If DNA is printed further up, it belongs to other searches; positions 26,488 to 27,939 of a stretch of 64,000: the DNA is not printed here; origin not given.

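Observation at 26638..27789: Short-circuited two-component system: extracellular Cache sensor fused directly to a CitB/DcuR-type HTH, with no kinase or receiver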

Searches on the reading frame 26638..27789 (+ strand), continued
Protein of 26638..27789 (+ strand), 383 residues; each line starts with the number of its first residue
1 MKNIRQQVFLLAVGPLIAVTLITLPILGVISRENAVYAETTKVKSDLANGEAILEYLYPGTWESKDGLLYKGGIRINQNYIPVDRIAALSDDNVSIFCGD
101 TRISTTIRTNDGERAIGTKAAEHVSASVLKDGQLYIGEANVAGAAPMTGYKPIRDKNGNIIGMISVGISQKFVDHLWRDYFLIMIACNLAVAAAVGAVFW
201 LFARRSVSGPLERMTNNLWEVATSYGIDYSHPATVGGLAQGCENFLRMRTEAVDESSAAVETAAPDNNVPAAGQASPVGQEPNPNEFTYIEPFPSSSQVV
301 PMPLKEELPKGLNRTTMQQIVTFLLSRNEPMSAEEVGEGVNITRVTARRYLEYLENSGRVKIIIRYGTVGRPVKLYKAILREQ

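Call 9: find_homologous_proteins(query=window:26638-27786:+, max_evalue=0.001)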
Query window:26638-27786:+ (383 aa): 127 proteins with E <= 0.001 among 8000 candidates; the best 120 are listed.
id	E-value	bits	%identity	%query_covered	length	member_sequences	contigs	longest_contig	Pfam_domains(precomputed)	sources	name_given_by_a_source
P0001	9.3e-252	852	100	100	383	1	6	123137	PF08279.19,PF17201.11,PF20714.3,PF17202.11,PF17203.11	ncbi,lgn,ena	-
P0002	1.2e-145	503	62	100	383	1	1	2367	PF08279.19,PF17201.11,PF20714.3,PF17202.11,PF17203.11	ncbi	-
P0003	1.5e-97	345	45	99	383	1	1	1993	PF00672.31,PF08279.19,PF17201.11,PF04703.19,PF20714.3,PF17202.11,PF17203.11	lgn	-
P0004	3.2e-96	341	46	98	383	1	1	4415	PF00672.31,PF08279.19,PF17201.11,PF04703.19,PF20714.3,PF17202.11,PF17203.11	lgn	-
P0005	3.6e-96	340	44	98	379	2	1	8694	PF00672.31,PF08279.19,PF17201.11,PF20714.3,PF17202.11,PF17203.11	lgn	-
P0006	1.8e-95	338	46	99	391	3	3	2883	PF00672.31,PF17201.11,PF20714.3,PF17202.11,PF17203.11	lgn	-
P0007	3.5e-95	337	45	99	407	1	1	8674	PF00672.31,PF08279.19,PF17201.11,PF20714.3,PF17202.11,PF17203.11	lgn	-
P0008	4.8e-94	334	46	99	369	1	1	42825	PF00672.31,PF17201.11,PF20714.3,PF17202.11,PF17203.11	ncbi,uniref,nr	ncbi:cache domain-containing protein [Calderihabitans maritimus]|uniref:Putative sensor with HAMP do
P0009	7.6e-94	333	44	99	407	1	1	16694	PF00672.31,PF08279.19,PF17201.11,PF04703.19,PF20714.3,PF17202.11,PF17203.11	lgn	-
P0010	9.7e-94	332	45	99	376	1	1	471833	PF00672.31,PF17201.11,PF20714.3,PF17202.11,PF17203.11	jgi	-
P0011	1.4e-92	329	41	99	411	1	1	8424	PF00672.31,PF08279.19,PF17201.11,PF04703.19,PF20714.3,PF17202.11,PF17203.11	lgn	-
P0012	1.9e-90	322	44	98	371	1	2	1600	PF00672.31,PF08279.19,PF17201.11,PF04703.19,PF20714.3,PF17202.11,PF17203.11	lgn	-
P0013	5.8e-90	320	46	98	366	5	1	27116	PF00672.31,PF08279.19,PF17201.11,PF20714.3,PF17202.11,PF17203.11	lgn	-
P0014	1.3e-88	316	43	99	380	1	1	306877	PF00672.31,PF17201.11,PF04703.19,PF20714.3,PF17202.11,PF17203.11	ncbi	-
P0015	1.6e-88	315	45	98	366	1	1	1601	PF00672.31,PF08279.19,PF17201.11,PF20714.3,PF17202.11,PF17203.11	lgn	-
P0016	3.1e-88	314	46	93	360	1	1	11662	PF00672.31,PF17201.11,PF20714.3,PF17202.11,PF17203.11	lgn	-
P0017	9.2e-88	313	42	99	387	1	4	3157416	PF00672.31,PF08279.19,PF17201.11,PF17202.11,PF17203.11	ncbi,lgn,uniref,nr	ncbi:cache domain-containing protein [Thermincola potens]|uniref:histidine kinase n=1 Tax=Thermincol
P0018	2.6e-87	311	42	99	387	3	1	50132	PF00672.31,PF08279.19,PF17201.11,PF17202.11,PF17203.11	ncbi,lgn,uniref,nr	ncbi:putative sensor with HAMP domain-containing protein [Thermincola ferriacetica]|uniref:histidine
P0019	3.8e-87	311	45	91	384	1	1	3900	PF00672.31,PF17201.11,PF20714.3,PF17202.11,PF17203.11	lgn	-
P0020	4.6e-87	311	44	99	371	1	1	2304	PF00672.31,PF08279.19,PF17201.11,PF04703.19,PF20714.3,PF17202.11,PF17203.11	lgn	-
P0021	7.4e-87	310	44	99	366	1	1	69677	PF00672.31,PF17201.11,PF20714.3,PF17202.11,PF17203.11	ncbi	ncbi:MAG: cache domain-containing protein [Thermincolia bacterium]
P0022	3.3e-85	304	42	100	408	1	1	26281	PF00672.31,PF17201.11,PF20714.3,PF17202.11,PF17203.11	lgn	-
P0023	2.4e-84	302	41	98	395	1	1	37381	PF00672.31,PF17201.11,PF20714.3,PF17202.11,PF17203.11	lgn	-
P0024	6.9e-83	297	45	99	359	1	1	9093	PF00672.31,PF17201.11,PF20714.3,PF17202.11,PF17203.11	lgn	-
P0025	3.4e-81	291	41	98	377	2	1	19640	PF00672.31,PF13412.13,PF08279.19,PF17201.11,PF20714.3,PF17202.11,PF17203.11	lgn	-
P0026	5.0e-80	287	39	99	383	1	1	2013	PF08279.19,PF17201.11,PF20714.3,PF08220.19,PF17202.11,PF17203.11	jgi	jgi:methyl-accepting chemotaxis protein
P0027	1.2e-79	286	40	99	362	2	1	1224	PF00672.31,PF08279.19,PF17201.11,PF20714.3,PF17202.11,PF17203.11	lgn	-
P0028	3.5e-77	278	39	100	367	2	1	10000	PF00672.31,PF08279.19,PF17201.11,PF20714.3,PF09339.17,PF17202.11,PF17203.11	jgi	-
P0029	3.5e-77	278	41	98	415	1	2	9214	PF00672.31,PF17201.11,PF20714.3,PF17202.11,PF17203.11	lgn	-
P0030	1.1e-76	276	41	92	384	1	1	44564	PF00672.31,PF08279.19,PF17201.11,PF04703.19,PF20714.3,PF17202.11,PF17203.11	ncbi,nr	ncbi:MAG TPA: cache domain-containing protein [Candidatus Deferrimicrobium sp.]|nr:cache domain-cont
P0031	4.7e-75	271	40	92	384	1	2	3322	PF00672.31,PF08279.19,PF17201.11,PF04703.19,PF20714.3,PF17202.11,PF17203.11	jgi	jgi:methyl-accepting chemotaxis protein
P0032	7.3e-75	270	40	92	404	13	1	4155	PF00672.31,PF08279.19,PF17201.11,PF04703.19,PF20714.3,PF17202.11,PF17203.11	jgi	jgi:methyl-accepting chemotaxis protein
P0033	3.9e-73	265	39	92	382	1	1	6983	PF00672.31,PF17201.11,PF26769.1,PF20714.3,PF17202.11,PF17203.11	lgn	-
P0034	1.2e-72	263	39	99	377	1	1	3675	PF00672.31,PF08279.19,PF17201.11,PF20714.3,PF17202.11,PF17203.11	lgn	-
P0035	1.7e-72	263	37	99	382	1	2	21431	PF00672.31,PF17201.11,PF17202.11,PF17203.11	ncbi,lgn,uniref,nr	ncbi:cache domain-containing protein [Desulfosporosinus sp.]|uniref:cache domain-containing protein 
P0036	1.8e-72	263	37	99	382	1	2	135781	PF00672.31,PF17201.11,PF17202.11,PF17203.11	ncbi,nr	ncbi:MAG TPA: signal protein [Desulfosporosinus sp.]|nr:signal protein [Desulfosporosinus sp.]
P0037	2.4e-72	262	42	92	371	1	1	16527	PF00672.31,PF08279.19,PF17201.11,PF17202.11,PF17203.11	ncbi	-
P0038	2.7e-72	262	37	99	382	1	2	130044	PF00672.31,PF17201.11,PF17202.11,PF17203.11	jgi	-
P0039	8.5e-71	257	38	98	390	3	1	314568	PF00672.31,PF17201.11,PF20714.3,PF17202.11,PF17203.11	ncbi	ncbi:cache domain-containing protein [Desulfosporosinus fructosivorans]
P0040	1.1e-70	257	37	98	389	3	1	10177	PF00672.31,PF17201.11,PF14827.13,PF17202.11,PF17203.11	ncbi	-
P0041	6.1e-70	254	37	97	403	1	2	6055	PF00672.31,PF17201.11,PF20714.3,PF17202.11,PF17203.11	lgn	-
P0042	8.1e-70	254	39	92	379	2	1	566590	PF00672.31,PF08279.19,PF17201.11,PF24033.2,PF04703.19,PF20714.3,PF17202.11,PF17203.11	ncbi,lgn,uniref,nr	ncbi:cache domain-containing protein [Desulfosporosinus sp. FKB]|uniref:cache domain-containing prot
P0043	1.9e-69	253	39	96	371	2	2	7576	PF00672.31,PF08279.19,PF17201.11,PF20714.3,PF17202.11,PF17203.11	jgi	-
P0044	2.0e-69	253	40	98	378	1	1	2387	PF00672.31,PF17201.11,PF20714.3,PF17202.11,PF17203.11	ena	-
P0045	2.8e-69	252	38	97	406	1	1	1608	PF00672.31,PF17201.11,PF20714.3,PF17202.11,PF17203.11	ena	-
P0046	2.9e-69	252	39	98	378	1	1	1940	PF00672.31,PF17201.11,PF20714.3,PF17202.11,PF17203.11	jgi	-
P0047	1.7e-68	249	37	99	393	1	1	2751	PF00672.31,PF08279.19,PF17201.11,PF20714.3,PF17202.11,PF17203.11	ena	-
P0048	2.0e-68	249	37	99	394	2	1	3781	PF00672.31,PF08279.19,PF17201.11,PF20714.3,PF17202.11,PF17203.11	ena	-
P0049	4.5e-67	245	37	98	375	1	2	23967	PF00672.31,PF08279.19,PF17201.11,PF17202.11,PF17203.11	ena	-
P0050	5.6e-67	244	37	99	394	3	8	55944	PF00672.31,PF08279.19,PF17201.11,PF20714.3,PF17202.11,PF17203.11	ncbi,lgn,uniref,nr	ncbi:cache domain-containing protein [Desulfosporosinus metallidurans]|uniref:cache domain-containin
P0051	5.6e-67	244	36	98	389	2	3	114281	PF00672.31,PF17201.11,PF17202.11,PF17203.11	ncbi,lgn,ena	-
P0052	1.3e-66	243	38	92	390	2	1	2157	PF00672.31,PF08279.19,PF17201.11,PF20714.3,PF17202.11,PF17203.11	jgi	-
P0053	1.9e-66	243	35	98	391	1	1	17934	PF00672.31,PF08279.19,PF17201.11,PF20714.3,PF09339.17,PF17202.11,PF17203.11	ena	-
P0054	3.1e-66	242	37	99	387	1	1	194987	PF00672.31,PF13412.13,PF08279.19,PF17201.11,PF17202.11,PF17203.11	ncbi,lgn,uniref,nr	ncbi:cache domain-containing protein [Desulfosporosinus hippei]|uniref:histidine kinase n=1 Tax=Desu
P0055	4.5e-66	241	40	90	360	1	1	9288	PF00672.31,PF17201.11,PF20714.3,PF17202.11,PF17203.11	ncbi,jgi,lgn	-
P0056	4.7e-66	241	36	98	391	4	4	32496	PF00672.31,PF08279.19,PF17201.11,PF20714.3,PF09339.17,PF17202.11,PF17203.11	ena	-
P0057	1.9e-64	236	36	92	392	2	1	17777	PF00672.31,PF08279.19,PF17201.11,PF20714.3,PF17202.11,PF17203.11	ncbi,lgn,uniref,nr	ncbi:HAMP domain protein [Candidatus Desulfosporosinus infrequens]|uniref:HAMP domain protein n=1 Ta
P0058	6.0e-64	234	36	98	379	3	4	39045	PF00672.31,PF17201.11,PF20714.3,PF17202.11,PF17203.11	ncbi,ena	-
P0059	6.1e-64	234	35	98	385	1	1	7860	PF00672.31,PF08279.19,PF17201.11,PF17202.11,PF17203.11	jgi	-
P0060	8.2e-64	234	37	98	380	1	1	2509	PF00672.31,PF08279.19,PF17201.11,PF20714.3,PF17202.11,PF17203.11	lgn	-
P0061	8.6e-64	234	35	98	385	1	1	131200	PF00672.31,PF08279.19,PF17201.11,PF17202.11,PF17203.11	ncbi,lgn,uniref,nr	ncbi:cache domain-containing protein [Desulfosporosinus nitroreducens]|uniref:cache domain-containin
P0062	1.5e-61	227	37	98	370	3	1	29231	PF00672.31,PF17201.11,PF17202.11,PF17203.11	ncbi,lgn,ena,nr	ncbi:MAG TPA: cache domain-containing protein [Desulfosporosinus sp.]|nr:cache domain-containing pro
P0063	1.4e-60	223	34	98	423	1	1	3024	PF00672.31,PF17201.11,PF17202.11,PF17203.11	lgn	-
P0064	1.9e-58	216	35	98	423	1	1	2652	PF00672.31,PF17201.11,PF17202.11,PF17203.11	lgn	-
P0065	8.3e-54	201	39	47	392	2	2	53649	PF17201.11,PF17202.11,PF17203.11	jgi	-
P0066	4.8e-28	116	37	55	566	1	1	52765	PF00015.27,PF00672.31,PF17201.11,PF17202.11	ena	-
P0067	1.5e-27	115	40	45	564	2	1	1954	PF00015.27,PF17201.11,PF17202.11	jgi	-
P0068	3.8e-27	113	40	49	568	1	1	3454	PF00015.27,PF17201.11,PF17202.11,PF17203.11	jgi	jgi:Methyl-accepting chemotaxis protein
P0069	2.2e-18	85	30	60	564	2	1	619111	PF00015.27,PF17201.11,PF17202.11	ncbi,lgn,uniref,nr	ncbi:methyl-accepting chemotaxis protein [Clostridium akagii]|uniref:methyl-accepting chemotaxis pro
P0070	2.6e-17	81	55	19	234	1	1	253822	PF20714.3,PF00072.31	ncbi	ncbi:response regulator [Bacillaceae bacterium W0354]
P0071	3.0e-17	81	65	19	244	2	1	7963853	PF08279.19,PF04703.19,PF09339.17,PF08220.19,PF00072.31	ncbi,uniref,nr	ncbi:response regulator [Paenibacillus sp. RC67]|uniref:response regulator n=1 Tax=Paenibacillus sp.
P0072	3.4e-17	81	59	19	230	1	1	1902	PF20714.3,PF00072.31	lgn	-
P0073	4.0e-17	80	61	19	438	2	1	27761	PF13377.13,PF00532.28,PF00356.28,PF13407.13,PF20714.3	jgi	-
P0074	4.1e-17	80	61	18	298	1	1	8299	PF04703.19,PF20714.3,PF09339.17,PF00072.31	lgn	-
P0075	4.2e-17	80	60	19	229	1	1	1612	PF20714.3,PF00072.31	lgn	-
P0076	1.6e-16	78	59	19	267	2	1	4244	PF00072.31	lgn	-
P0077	2.2e-16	78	62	19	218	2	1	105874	PF08279.19,PF13635.13,PF04703.19,PF20714.3,PF09339.17,PF08220.19,PF00072.31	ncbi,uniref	ncbi:response regulator [Brevibacillus sp. H7]|uniref:response regulator n=1 Tax=Brevibacillus sp. H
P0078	6.9e-16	76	60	19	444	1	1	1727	PF13377.13,PF00532.28,PF00356.28,PF13407.13,PF20714.3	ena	-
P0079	7.6e-16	76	60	19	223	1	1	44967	PF20714.3,PF08220.19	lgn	-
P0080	1.1e-15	76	54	19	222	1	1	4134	PF08279.19,PF20714.3,PF00072.31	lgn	-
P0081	1.7e-15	75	55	20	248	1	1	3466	PF20714.3,PF00072.31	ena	-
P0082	1.7e-15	75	58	20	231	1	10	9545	PF20714.3,PF00072.31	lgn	-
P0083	2.3e-15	75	57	20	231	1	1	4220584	PF20714.3,PF00072.31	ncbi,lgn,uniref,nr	ncbi:response regulator [Desulfitobacterium sp. PCE1]|uniref:response regulator n=1 Tax=Desulfitobac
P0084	3.0e-15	74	57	18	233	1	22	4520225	PF04703.19,PF20714.3,PF09339.17,PF00072.31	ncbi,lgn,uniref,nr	ncbi:Two component system, signal transduction response regulator [Acididesulfobacillus acetoxydans]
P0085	3.3e-15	74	57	20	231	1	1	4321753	PF20714.3,PF00072.31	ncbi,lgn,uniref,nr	ncbi:response regulator of citrate/malate metabolism [Desulfitobacterium dehalogenans ATCC 51507]|un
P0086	3.5e-15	74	57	19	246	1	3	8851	PF20714.3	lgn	-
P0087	4.5e-15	74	55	20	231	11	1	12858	PF20714.3,PF00072.31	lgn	-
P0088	5.1e-15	74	55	20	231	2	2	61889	PF20714.3,PF00072.31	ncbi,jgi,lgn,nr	ncbi:MAG TPA: two-component system response regulator [Desulfosporosinus sp.]|nr:two-component syste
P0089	5.9e-15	73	54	19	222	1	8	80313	PF08279.19,PF20714.3,PF00072.31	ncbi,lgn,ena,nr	ncbi:MAG TPA: response regulator [Clostridia bacterium]|nr:response regulator [Clostridia bacterium]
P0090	6.1e-15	73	54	20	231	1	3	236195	PF20714.3,PF00072.31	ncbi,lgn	ncbi:response regulator [Desulfosporosinus burensis]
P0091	6.3e-15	73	52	21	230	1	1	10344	PF20714.3,PF00072.31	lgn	-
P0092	8.4e-15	73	60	19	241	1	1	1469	PF20714.3,PF09339.17,PF00072.31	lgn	-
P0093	8.9e-15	73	58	19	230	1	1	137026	PF20714.3,PF09339.17,PF00072.31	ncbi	ncbi:MAG: response regulator [Desulfitobacteriaceae bacterium]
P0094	1.7e-14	72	55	20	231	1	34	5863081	PF20714.3,PF00072.31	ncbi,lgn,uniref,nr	ncbi:response regulator of citrate/malate metabolism [Desulfosporosinus orientis DSM 765]|uniref:Tra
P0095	2.0e-14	72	53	20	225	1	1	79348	PF20714.3,PF00072.31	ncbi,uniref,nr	ncbi:Transcriptional regulatory protein dcuR [Anoxybacillus thermarum]|uniref:Transcriptional regula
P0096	2.5e-14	71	58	19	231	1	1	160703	PF20714.3,PF00072.31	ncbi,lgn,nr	ncbi:MAG: response regulator [Bacillaceae bacterium]|nr:response regulator [Bacillaceae bacterium]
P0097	3.9e-14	71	51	19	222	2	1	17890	PF08279.19,PF20714.3,PF00072.31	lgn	-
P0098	5.0e-14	70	59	19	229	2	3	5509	PF13412.13,PF08279.19,PF20714.3,PF09339.17,PF08220.19,PF00072.31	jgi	jgi:two-component system response regulator DctR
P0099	6.2e-14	70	57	19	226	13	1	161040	PF04703.19,PF20714.3,PF09339.17,PF08220.19,PF00072.31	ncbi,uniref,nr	ncbi:response regulator [Brevibacillus laterosporus]|uniref:response regulator n=1 Tax=Brevibacillus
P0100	6.3e-14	70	58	19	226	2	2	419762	PF04703.19,PF20714.3,PF09339.17,PF00072.31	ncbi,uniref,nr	ncbi:response regulator [Brevibacillus laterosporus]|uniref:response regulator n=1 Tax=Brevibacillus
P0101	7.2e-14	70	51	19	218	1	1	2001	PF08279.19,PF20714.3,PF00072.31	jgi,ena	-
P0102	8.4e-14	70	43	26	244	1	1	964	PF20714.3,PF00072.31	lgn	-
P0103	1.5e-13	69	60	18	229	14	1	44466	PF04703.19,PF20714.3,PF09339.17,PF00072.31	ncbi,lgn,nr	ncbi:hypothetical protein C2W64_02915 [Brevibacillus laterosporus]|nr:response regulator [Brevibacil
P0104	3.0e-13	68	56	19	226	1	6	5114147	PF04703.19,PF20714.3,PF09339.17,PF08220.19,PF00072.31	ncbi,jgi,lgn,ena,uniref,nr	ncbi:response regulator [Brevibacillus laterosporus]|uniref:Transcriptional regulatory protein n=1 T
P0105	3.4e-13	67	52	20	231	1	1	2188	PF20714.3,PF00072.31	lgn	-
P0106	1.4e-12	66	55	19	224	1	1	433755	PF20714.3,PF09339.17,PF00072.31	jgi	-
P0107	5.1e-12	64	47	23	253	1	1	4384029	PF20714.3,PF00072.31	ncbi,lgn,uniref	ncbi:response regulator [Paenibacillus sp. KN14-4R]|uniref:response regulator n=1 Tax=Paenibacillus 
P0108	1.0e-11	63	46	23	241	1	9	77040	PF08279.19,PF20714.3,PF00072.31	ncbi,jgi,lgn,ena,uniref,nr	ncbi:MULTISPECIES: response regulator [Aneurinibacillus]|jgi:two-component system response regulator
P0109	1.4e-11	62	50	18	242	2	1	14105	PF08279.19,PF20714.3,PF00072.31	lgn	-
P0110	1.5e-11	62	51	18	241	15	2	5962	PF08279.19,PF20714.3,PF00072.31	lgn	-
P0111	2.7e-11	61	49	18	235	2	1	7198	PF08279.19,PF20714.3,PF00072.31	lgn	-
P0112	6.4e-11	60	53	19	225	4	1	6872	PF24033.2,PF20714.3,PF00072.31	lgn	-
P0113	1.3e-10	59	47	19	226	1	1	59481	PF20714.3,PF09339.17,PF00072.31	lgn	-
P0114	3.5e-10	58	30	45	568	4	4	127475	PF00015.27,PF17202.11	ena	-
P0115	3.6e-10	58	47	19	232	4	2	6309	PF20714.3,PF00072.31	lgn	-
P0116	1.6e-9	55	50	19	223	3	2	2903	PF20714.3,PF00072.31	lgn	-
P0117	3.1e-9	54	48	19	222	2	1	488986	PF20714.3,PF00072.31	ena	-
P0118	4.9e-9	54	29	37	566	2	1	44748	PF00015.27,PF17201.11,PF17202.11,PF17203.11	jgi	jgi:methyl-accepting chemotaxis protein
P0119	1.3e-7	49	40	22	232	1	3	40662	PF20714.3,PF00072.31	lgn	-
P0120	7.2e-7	47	41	22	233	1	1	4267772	PF20714.3,PF00072.31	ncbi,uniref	ncbi:response regulator [Maridesulfovibrio sp. FT414]|uniref:response regulator n=1 Tax=Maridesulfov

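Call 13: find_encoding_contigs(protein=P0017, flank=10000, max_places=2)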
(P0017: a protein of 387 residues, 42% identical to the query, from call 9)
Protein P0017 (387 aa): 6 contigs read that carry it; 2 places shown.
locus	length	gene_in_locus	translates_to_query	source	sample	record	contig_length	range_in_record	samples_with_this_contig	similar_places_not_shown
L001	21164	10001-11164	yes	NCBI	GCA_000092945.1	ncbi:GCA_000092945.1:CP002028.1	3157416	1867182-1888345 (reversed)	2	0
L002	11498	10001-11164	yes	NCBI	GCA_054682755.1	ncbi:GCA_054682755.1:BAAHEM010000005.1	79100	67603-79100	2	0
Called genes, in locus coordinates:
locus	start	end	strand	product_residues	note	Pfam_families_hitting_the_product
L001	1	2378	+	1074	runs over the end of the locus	PF25596:CPSase_L_D1, PF02786:CPSase_L_D2, PF02787:CPSase_L_D3, PF25596:CPSase_L_D1, PF02655:ATP-grasp_3, PF01071:GARS_A, PF02786:CPSase_L_D2, PF07478:Dala_Dala_lig_C, +8 more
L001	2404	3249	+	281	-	PF10418:DHODB_Fe-S_bind (weak)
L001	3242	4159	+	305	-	PF01180:DHO_dh, PF01207:Dus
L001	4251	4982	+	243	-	PF00215:OMPdecase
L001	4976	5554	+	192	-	PF00156:Pribosyltran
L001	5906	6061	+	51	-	-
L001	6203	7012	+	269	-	PF11611:DUF4352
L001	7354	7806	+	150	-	PF04463:2-thiour_desulf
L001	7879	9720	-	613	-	PF00009:GTP_EFTU, PF01926:MMR_HSR1 (weak), PF22042:EF-G_D2, PF03144:GTP_EFTU_D2, PF00679:EFG_C, PF21018:BipA_C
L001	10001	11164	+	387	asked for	PF17201:Cache_3-Cache_2, PF17203:sCache_3_2, PF17202:sCache_3_3, PF00672:HAMP, PF08279:HTH_11 (weak)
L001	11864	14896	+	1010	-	-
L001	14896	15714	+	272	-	PF13237:Fer4_10 (weak), PF13247:Fer4_11, PF14697:Fer4_21 (weak), PF12838:Fer4_7, PF25160:LdpA_Fe-S-bd (weak), PF00037:Fer4, PF12797:Fer4_2 (weak), PF12837:Fer4_6 (weak), +1 more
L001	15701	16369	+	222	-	PF01292:Ni_hydr_CYTB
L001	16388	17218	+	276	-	PF24859:FdhE_central, PF24860:FdhE_C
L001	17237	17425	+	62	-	PF02416:TatA_B_E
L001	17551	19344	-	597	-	PF05833:NFACT_N, PF05670:NFACT-R_1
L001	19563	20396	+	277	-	PF01678:DAP_epimerase, PF02567:PhzC-PhzF, PF01678:DAP_epimerase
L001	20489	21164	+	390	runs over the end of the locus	PF00155:Aminotran_1_2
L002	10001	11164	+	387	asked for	PF17201:Cache_3-Cache_2, PF17203:sCache_3_2, PF17202:sCache_3_3, PF00672:HAMP, PF08279:HTH_11 (weak)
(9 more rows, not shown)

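Call 14: find_encoding_contigs(protein=P0008, flank=10000, max_places=2)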
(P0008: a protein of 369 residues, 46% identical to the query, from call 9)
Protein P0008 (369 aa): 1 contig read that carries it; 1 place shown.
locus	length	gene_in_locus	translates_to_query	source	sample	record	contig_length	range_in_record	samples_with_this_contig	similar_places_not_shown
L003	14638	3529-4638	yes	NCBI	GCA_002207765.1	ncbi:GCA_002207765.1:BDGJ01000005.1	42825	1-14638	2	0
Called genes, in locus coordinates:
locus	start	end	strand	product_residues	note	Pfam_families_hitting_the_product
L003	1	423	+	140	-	PF03063:Prismane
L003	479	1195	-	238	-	-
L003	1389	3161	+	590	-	PF14522:Cytochrome_C7 (faint), PF14537:Cytochrom_c3_2 (faint)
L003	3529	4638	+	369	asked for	PF17201:Cache_3-Cache_2, PF17202:sCache_3_3, PF17203:sCache_3_2, PF00672:HAMP, PF20714:HTH_64 (weak)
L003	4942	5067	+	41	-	-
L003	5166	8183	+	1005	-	-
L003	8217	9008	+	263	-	PF12797:Fer4_2 (weak), PF13237:Fer4_10 (faint), PF12838:Fer4_7 (weak), PF13247:Fer4_11, PF12838:Fer4_7 (weak), PF00037:Fer4 (weak), PF12837:Fer4_6 (weak), PF13187:Fer4_9 (weak), +1 more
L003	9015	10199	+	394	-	PF03916:NrfD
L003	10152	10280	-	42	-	-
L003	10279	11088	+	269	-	PF24859:FdhE_central, PF24860:FdhE_C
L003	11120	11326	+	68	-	PF02416:TatA_B_E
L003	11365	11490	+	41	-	-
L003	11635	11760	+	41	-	-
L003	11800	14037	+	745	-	-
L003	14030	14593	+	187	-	PF12797:Fer4_2 (faint), PF12837:Fer4_6 (faint), PF13237:Fer4_10 (faint), PF13247:Fer4_11 (weak), PF12838:Fer4_7 (weak), PF25160:LdpA_Fe-S-bd (weak), PF00037:Fer4 (weak), PF12838:Fer4_7 (weak), +3 more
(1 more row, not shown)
